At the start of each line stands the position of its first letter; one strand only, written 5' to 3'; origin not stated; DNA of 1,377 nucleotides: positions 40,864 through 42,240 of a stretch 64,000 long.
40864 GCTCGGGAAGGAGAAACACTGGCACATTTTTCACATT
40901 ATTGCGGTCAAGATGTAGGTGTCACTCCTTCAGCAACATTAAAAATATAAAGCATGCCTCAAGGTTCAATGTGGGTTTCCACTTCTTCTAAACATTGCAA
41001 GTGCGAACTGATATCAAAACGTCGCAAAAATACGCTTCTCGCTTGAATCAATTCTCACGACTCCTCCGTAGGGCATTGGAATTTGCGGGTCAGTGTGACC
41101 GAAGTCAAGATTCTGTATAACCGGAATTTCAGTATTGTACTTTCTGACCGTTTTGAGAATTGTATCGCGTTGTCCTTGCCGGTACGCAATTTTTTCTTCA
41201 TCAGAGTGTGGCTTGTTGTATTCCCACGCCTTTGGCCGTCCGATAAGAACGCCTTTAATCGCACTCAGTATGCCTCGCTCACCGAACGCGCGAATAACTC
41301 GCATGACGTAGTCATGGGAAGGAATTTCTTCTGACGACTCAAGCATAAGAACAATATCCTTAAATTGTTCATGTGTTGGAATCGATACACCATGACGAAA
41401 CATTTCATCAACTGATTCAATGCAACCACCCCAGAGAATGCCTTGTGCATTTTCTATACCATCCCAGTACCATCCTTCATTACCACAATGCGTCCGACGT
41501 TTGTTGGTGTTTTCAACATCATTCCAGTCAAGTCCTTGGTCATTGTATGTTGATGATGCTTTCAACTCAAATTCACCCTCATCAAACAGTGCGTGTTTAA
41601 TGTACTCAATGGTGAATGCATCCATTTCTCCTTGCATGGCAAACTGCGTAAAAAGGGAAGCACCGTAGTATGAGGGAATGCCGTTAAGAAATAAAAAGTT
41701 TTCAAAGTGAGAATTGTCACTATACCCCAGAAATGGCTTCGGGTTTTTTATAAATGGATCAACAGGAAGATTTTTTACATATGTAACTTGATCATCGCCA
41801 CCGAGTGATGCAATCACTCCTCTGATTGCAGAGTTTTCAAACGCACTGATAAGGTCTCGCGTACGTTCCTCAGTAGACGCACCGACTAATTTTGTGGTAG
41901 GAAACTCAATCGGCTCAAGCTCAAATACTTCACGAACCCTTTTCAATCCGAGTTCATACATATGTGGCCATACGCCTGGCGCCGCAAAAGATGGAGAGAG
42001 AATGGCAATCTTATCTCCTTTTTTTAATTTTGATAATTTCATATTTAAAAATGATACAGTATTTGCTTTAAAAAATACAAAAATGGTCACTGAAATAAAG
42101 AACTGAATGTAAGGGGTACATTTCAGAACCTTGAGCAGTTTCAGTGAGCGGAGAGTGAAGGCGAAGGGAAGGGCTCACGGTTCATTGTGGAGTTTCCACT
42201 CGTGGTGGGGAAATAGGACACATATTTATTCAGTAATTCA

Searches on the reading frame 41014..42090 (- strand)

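Call 89: search_protein_families(library=pfam, proteins=[window:41014-42090:-], max_evalue=0.00001)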
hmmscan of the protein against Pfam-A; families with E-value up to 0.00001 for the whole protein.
window:41014-42090:- (358 aa): 2 families
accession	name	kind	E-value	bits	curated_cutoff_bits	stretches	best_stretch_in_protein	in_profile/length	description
PF17676.7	Peptidase_S66C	-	2.7e-20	73.6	23.7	1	216-347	1-120/120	LD-carboxypeptidase C-terminal domain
PF02016.21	Peptidase_S66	-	1.6e-15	57.7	25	1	28-143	1-121/121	LD-carboxypeptidase N-terminal domain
